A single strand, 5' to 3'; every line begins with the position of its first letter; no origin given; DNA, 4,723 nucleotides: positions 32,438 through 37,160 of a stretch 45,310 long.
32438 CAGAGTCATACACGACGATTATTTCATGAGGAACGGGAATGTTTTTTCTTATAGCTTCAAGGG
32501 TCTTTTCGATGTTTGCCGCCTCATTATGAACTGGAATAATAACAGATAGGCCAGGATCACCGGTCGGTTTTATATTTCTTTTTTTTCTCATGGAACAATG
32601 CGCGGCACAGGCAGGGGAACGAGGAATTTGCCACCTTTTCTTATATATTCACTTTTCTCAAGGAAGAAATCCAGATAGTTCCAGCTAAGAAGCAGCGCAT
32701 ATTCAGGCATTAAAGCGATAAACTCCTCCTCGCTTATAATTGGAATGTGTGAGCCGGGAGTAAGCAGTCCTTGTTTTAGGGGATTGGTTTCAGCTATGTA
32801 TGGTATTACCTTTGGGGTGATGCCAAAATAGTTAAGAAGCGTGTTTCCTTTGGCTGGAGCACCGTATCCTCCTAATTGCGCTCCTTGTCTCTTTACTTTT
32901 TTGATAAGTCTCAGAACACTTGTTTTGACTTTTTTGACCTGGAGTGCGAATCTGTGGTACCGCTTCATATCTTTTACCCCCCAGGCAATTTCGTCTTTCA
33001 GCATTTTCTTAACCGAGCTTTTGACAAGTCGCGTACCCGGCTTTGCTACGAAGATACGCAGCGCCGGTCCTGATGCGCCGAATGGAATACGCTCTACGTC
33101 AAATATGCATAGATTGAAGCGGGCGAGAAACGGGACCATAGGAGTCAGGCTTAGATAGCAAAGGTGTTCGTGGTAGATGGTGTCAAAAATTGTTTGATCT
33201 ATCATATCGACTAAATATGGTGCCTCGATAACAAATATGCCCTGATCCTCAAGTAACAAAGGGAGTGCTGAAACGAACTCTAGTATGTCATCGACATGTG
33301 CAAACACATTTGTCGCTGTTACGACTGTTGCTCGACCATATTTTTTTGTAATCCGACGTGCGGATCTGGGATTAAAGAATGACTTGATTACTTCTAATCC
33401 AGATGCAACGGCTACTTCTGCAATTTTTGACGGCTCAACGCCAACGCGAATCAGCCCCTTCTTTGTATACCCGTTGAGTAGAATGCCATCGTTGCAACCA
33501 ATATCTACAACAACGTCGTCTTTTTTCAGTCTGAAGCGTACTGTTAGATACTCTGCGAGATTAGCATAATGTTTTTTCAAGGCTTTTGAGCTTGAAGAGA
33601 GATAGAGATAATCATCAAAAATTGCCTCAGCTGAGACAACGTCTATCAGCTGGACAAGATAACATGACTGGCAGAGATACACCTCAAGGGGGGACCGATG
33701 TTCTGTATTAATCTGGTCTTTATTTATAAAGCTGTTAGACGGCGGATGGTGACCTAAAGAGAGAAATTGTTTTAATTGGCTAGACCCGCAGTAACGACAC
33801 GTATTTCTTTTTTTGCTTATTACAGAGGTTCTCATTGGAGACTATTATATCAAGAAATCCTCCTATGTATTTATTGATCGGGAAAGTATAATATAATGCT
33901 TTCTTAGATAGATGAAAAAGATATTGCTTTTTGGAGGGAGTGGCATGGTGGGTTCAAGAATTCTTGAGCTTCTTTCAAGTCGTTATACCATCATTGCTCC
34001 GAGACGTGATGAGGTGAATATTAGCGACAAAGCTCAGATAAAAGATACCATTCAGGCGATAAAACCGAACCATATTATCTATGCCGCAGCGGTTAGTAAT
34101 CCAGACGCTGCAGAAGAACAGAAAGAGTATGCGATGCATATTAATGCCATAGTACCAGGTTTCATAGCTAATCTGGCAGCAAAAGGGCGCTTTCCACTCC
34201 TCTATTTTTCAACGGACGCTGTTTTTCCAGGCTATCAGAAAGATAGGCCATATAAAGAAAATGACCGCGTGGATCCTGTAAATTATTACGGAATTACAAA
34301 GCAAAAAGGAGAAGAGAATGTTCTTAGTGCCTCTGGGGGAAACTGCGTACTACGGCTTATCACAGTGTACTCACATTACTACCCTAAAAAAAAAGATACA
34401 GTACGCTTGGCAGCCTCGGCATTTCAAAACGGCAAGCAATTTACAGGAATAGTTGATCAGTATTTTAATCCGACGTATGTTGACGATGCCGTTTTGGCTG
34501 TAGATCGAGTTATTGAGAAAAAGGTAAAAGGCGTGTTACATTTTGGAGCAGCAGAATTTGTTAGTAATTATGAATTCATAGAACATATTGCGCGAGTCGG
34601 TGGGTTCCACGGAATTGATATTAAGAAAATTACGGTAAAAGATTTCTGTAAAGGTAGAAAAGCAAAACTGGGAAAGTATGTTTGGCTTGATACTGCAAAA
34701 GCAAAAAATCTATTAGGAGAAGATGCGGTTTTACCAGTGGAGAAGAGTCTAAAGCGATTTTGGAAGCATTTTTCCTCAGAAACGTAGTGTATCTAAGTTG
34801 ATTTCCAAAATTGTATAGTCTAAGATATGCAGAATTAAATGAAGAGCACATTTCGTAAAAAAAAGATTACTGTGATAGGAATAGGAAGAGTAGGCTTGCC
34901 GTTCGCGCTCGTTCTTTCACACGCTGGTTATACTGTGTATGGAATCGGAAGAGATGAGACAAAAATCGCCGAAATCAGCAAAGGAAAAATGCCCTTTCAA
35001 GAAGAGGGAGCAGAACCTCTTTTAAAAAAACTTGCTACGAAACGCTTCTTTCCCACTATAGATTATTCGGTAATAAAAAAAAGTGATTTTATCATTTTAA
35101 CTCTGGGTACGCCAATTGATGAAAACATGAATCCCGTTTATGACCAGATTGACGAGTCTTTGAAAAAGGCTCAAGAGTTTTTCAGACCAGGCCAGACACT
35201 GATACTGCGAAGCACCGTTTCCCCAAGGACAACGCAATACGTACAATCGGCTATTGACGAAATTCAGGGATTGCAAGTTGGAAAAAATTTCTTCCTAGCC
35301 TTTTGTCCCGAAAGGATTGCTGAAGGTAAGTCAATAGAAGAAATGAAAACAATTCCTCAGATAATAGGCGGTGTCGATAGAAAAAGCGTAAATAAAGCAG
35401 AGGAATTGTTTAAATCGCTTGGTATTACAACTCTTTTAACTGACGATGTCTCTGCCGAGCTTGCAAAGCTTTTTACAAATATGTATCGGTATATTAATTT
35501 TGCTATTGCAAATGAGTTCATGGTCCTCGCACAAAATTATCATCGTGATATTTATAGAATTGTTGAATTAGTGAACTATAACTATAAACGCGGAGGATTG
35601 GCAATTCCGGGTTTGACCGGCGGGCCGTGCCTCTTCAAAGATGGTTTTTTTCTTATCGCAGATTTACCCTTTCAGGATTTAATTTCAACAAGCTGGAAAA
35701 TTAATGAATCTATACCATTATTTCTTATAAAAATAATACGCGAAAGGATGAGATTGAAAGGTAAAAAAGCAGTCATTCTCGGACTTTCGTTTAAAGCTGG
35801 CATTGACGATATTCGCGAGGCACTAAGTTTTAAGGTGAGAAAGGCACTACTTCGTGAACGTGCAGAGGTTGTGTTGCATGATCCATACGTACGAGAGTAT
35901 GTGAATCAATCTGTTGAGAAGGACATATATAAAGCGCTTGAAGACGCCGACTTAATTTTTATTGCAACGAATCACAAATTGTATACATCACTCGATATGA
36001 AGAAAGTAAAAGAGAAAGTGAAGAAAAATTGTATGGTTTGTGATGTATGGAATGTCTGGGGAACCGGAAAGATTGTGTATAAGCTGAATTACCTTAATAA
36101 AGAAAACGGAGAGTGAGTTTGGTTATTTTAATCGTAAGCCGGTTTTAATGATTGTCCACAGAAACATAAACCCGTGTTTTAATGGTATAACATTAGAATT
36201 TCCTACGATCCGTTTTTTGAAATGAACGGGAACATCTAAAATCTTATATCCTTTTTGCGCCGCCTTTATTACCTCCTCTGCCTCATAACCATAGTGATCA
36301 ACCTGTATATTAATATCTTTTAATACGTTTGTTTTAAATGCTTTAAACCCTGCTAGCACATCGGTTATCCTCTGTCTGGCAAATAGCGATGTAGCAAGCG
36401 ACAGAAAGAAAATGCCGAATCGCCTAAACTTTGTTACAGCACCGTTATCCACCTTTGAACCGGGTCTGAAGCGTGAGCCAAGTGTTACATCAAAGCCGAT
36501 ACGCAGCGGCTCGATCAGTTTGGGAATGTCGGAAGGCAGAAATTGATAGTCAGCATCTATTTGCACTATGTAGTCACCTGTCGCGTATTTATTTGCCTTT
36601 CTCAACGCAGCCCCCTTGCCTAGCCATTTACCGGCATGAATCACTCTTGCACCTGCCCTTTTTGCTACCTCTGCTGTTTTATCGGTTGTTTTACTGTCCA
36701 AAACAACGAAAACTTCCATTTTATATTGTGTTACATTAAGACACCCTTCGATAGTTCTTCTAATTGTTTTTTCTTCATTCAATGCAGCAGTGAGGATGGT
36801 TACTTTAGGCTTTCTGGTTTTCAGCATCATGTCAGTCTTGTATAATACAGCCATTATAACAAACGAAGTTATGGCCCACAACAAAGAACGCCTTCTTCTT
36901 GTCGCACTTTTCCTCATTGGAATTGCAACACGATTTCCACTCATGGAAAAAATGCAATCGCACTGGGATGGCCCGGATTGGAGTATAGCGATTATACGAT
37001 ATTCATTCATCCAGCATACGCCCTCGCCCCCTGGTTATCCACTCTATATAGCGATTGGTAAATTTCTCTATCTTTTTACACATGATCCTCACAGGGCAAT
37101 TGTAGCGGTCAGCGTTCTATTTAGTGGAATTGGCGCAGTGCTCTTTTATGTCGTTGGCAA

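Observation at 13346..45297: Supercluster of about 16 glycosyltransferase-like genes with seven polytopic GT-C/YfhO/DUF2723-type proteins: a multi-branch polyprenyl-phosphate-sugar surface glycosylation system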

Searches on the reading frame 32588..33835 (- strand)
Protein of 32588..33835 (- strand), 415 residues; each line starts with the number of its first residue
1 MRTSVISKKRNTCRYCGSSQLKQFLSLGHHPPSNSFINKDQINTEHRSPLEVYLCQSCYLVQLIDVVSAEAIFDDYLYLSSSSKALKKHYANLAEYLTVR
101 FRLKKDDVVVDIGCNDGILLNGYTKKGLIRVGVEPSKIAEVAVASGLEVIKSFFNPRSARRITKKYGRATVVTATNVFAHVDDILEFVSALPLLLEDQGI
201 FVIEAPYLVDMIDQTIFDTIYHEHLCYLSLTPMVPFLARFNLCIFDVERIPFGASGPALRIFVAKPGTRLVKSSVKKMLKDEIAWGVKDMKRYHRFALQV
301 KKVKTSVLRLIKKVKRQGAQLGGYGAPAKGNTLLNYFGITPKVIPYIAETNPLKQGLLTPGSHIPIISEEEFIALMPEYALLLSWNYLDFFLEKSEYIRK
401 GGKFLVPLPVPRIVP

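Call 6: search_protein_families(library=pfam, proteins=[window:32588-33835:-], max_evalue=0.01)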
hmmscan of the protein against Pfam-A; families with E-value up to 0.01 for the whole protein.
window:32588-33835:- (415 aa): 4 families
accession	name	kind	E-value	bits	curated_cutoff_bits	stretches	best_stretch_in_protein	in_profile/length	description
PF08484.17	Methyltransf_14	-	3.8e-48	163.8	23.5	1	256-409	4-160/160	C-methyltransferase C-terminal domain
PF08421.16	Methyltransf_13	-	1.4e-20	73.6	31.3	1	13-73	1-62/62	Putative zinc binding domain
PF13489.12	Methyltransf_23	-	4.1e-12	46.6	27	1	99-232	16-149/164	Methyltransferase domain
PF08242.18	Methyltransf_12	-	0.00065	20.8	30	1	110-201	1-98/98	Methyltransferase domain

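Call 39: search_protein_families(library=ncbifam, proteins=[window:32588-33835:-], max_evalue=0.00001)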
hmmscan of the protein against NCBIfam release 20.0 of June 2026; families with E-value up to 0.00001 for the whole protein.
window:32588-33835:- (415 aa): 1 family
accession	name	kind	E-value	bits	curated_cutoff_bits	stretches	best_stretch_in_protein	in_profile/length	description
TIGR01983.1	UbiG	equivalog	8.5e-06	25.2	102.95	0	106-203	50-151/228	bifunctional 2-polyprenyl-6-hydroxyphenol methylase/3-demethylubiquinol 3-O-methyltransferase UbiG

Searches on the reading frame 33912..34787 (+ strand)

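Call 6: search_protein_families(library=pfam, proteins=[window:33912-34787:+], max_evalue=0.01)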
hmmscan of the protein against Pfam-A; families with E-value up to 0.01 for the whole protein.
window:33912-34787:+ (291 aa): 4 families
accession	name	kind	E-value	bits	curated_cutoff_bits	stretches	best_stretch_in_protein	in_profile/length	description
PF04321.23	RmlD_sub_bind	-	1.3e-53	182.4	27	1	3-283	2-281/287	RmlD substrate binding domain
PF01370.27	Epimerase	-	2.3e-24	86.6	20.9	1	4-206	1-230/240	NAD dependent epimerase/dehydratase family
PF16363.11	GDP_Man_Dehyd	-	1.1e-10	42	27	1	35-269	59-318/332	GDP-mannose 4,6 dehydratase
PF02719.21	Polysacc_synt_2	-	0.0088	15.7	20.2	0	36-136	62-148/293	Polysaccharide biosynthesis protein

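Call 39: search_protein_families(library=ncbifam, proteins=[window:33912-34787:+], max_evalue=0.00001)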
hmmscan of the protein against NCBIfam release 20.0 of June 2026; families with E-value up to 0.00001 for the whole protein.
window:33912-34787:+ (291 aa): 6 families
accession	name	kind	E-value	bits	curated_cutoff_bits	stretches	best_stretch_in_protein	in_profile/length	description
TIGR01214.1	rmlD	equivalog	9.7e-51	172.5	224.05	1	3-283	1-281/285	dTDP-4-dehydrorhamnose reductase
NF007440.0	PRK09987.1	equivalog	3.4e-21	75.8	308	1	3-233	2-237/299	dTDP-4-dehydrorhamnose reductase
TIGR02197.1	heptose_epim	equivalog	1.1e-09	37.9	274.6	1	39-287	51-313/316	ADP-glyceromanno-heptose 6-epimerase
TIGR01181.1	dTDP_gluc_dehyt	equivalog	1.4e-07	31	365.1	1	34-282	56-306/321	dTDP-glucose 4,6-dehydratase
NF047922.1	GDPFucSynFcl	equivalog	2.3e-07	30.6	500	0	2-67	3-70/308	GDP-L-fucose synthase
TIGR01179.1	galE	equivalog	4.9e-06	25.6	262.3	0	35-137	54-156/332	UDP-glucose 4-epimerase GalE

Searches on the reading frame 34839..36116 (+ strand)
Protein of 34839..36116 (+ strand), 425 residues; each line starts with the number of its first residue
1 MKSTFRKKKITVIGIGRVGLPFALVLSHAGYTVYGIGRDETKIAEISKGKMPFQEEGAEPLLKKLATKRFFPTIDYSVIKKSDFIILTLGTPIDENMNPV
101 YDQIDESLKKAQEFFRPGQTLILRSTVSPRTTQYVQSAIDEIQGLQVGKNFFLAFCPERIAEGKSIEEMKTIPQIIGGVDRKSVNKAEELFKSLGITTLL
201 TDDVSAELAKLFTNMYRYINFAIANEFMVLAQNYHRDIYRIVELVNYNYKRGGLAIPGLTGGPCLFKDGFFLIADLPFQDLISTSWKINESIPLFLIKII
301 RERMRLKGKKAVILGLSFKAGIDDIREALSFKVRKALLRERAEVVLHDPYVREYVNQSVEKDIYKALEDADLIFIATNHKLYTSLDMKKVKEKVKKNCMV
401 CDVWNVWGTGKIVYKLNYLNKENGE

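Call 6: search_protein_families(library=pfam, proteins=[window:34839-36116:+], max_evalue=0.01)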
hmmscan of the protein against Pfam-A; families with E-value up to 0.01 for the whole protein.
window:34839-36116:+ (425 aa): 10 families
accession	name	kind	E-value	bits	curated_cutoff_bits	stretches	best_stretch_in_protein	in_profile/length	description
PF03721.20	UDPG_MGDP_dh_N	-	7.5e-38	130.4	27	1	8-187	1-184/187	UDP-glucose/GDP-mannose dehydrogenase family, NAD binding domain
PF03720.21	UDPG_MGDP_dh_C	-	7.6e-23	81.3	30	1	313-407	2-101/103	UDP-glucose/GDP-mannose dehydrogenase family, UDP binding domain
PF00984.24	UDPG_MGDP_dh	-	7.3e-10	39.3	25.4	1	205-277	2-76/94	UDP-glucose/GDP-mannose dehydrogenase family, central domain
PF02558.23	ApbA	-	2.5e-07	30.9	22.2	1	10-89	1-74/150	Ketopantoate reductase PanE/ApbA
PF03446.21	NAD_binding_2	-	3.2e-07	31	21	1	9-142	1-110/161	NAD binding domain of 6-phosphogluconate dehydrogenase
PF01210.29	NAD_Gly3P_dh_N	-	8.5e-05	23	23.1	0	9-48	1-40/158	NAD-dependent glycerol-3-phosphate dehydrogenase N-terminus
PF03807.23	F420_oxidored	-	0.00035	21.6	21.6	0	9-87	1-65/94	NADP oxidoreductase coenzyme F420-dependent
PF01488.26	Shikimate_DH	-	0.0016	19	24.3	0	361-402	67-110/138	Shikimate / quinate 5-dehydrogenase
PF02826.25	2-Hacid_dh_C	-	0.002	17.9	25.1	0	4-46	33-75/178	D-isomer specific 2-hydroxyacid dehydrogenase, NAD binding domain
PF13241.12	NAD_binding_7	-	0.0042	18.1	22.1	0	336-380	25-72/104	Putative NAD(P)-binding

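Call 39: search_protein_families(library=ncbifam, proteins=[window:34839-36116:+], max_evalue=0.00001)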
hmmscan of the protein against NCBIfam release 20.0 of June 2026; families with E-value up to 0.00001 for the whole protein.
window:34839-36116:+ (425 aa): 7 families
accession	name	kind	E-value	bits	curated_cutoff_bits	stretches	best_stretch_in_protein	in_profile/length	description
TIGR03026.1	NDP-sugDHase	subfamily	7.4e-96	321.4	189.8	1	8-405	1-413/413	nucleotide sugar dehydrogenase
NF040825.1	UDPMaNacDH_Arch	equivalog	2.1e-66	224.5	750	1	9-400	2-395/418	UDP-N-acetyl-D-mannosamine dehydrogenase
NF008286.0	PRK11064.1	equivalog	5.9e-44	150.3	459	1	8-396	4-413/420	UDP-N-acetyl-D-mannosamine dehydrogenase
NF041297.1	UDPGDh_AglM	equivalog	2e-42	145.6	670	1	9-387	2-400/429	UDP-glucose 6-dehydrogenase AglM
NF047673.2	TeichurnBiosyTuaD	equivalog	4.1e-37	128.4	700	1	8-407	2-414/439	UDP-glucose 6-dehydrogenase TuaD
NF011729.0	PRK15182.1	equivalog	2.5e-24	85.9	592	1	8-395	7-404/425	Vi polysaccharide biosynthesis UDP-N-acetylglucosamine C-6 dehydrogenase TviB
NF011631.0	PRK15057.1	equivalog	3e-14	52.9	757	1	9-394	2-379/388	UDP-glucose 6-dehydrogenase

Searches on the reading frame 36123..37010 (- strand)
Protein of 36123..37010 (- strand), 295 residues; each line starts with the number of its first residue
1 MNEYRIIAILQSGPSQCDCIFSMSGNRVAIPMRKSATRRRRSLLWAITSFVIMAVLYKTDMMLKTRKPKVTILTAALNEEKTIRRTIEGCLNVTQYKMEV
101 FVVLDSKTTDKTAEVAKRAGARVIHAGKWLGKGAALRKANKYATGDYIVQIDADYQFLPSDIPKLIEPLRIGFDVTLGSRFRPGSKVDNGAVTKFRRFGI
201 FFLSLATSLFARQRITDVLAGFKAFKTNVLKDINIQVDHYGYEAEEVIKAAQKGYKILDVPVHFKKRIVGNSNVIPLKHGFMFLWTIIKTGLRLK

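Call 6: search_protein_families(library=pfam, proteins=[window:36123-37010:-], max_evalue=0.01)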
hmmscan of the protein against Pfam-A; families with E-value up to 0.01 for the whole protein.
window:36123-37010:- (295 aa): 2 families
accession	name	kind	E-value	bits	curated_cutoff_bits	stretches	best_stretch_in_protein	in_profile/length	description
PF00535.33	Glycos_transf_2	-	4.9e-28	98.6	23.3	1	72-231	2-165/168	Glycosyl transferase family 2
PF13641.12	Glyco_tranf_2_3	-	0.00017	22.1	27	1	68-155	1-97/230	Glycosyltransferase like family 2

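Call 15: search_protein_families(library=ncbifam, proteins=[window:36123-37010:-], max_evalue=0.0001)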
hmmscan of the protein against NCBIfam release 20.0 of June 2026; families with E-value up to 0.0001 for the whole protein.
window:36123-37010:- (295 aa): 14 families
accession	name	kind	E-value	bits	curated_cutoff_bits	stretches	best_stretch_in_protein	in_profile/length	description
TIGR04182.1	glyco_TIGR04182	equivalog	4.2e-39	134.7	325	1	69-290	1-217/293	S-layer glycoprotein N-glycosyltransferase AglJ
NF041391.1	DPhHxTase_Halo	equivalog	1.9e-27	95.6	375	1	76-290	3-208/213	dolichyl-phosphate hexose transferase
NF010496.0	PRK13915.1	equivalog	2.4e-17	63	262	1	62-176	25-149/307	glucosyl-3-phosphoglycerate synthase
NF058614.1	PPMAGASynPpgS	equivalog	6.4e-17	61.7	370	1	71-264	3-196/226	polyprenyl-phospho-N-acetylgalactosaminyl synthase PpgS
NF047588.1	GlcsyltransPgfSStrep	equivalog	5.7e-12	45.5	500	1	69-233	2-167/308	glycosyltransferase PgfS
TIGR03937.1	PgaC_IcaA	equivalog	1.6e-11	43.8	422.3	1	58-155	35-136/407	poly-beta-1,6-N-acetyl-D-glucosamine synthase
TIGR04283.1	glyco_like_mftF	equivalog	5.5e-11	42.5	182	1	71-168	2-95/221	TIGR04283 family arsenosugar biosynthesis glycosyltransferase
NF007986.1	PRK10714.1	equivalog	2.1e-08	33.5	529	1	69-178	7-124/316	undecaprenyl-phosphate 4-deoxy-4-formamido-L-arabinose transferase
NF047683.1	TeichurnBiosyTuaG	equivalog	4.5e-07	29.8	400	1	65-167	3-109/252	teichuronic acid biosynthesis protein TuaG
TIGR04195.1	S_glycosyl_SunS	equivalog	7.4e-07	28.3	350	1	64-155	53-142/421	SunS family peptide S-glycosyltransferase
TIGR03111.1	glyc2_xrt_Gpos1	hypoth_equivalog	2.8e-06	26.4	363.95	1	46-166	25-153/439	TIGR03111 family XrtG-associated glycosyltransferase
TIGR03469.1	HpnB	hypoth_equivalog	2.9e-05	23.3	379.25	1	60-137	36-125/386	hopene-associated glycosyltransferase HpnB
NF053739.1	GlytfEpsEBac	equivalog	3.5e-05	22.9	450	1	68-161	1-99/265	glycosyltransferase EpsE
NF041865.1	EpsU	equivalog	5.1e-05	22.5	700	1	66-156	37-134/394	exopolysaccharide biosynthesis GT2 family glycosyltransferase EpsU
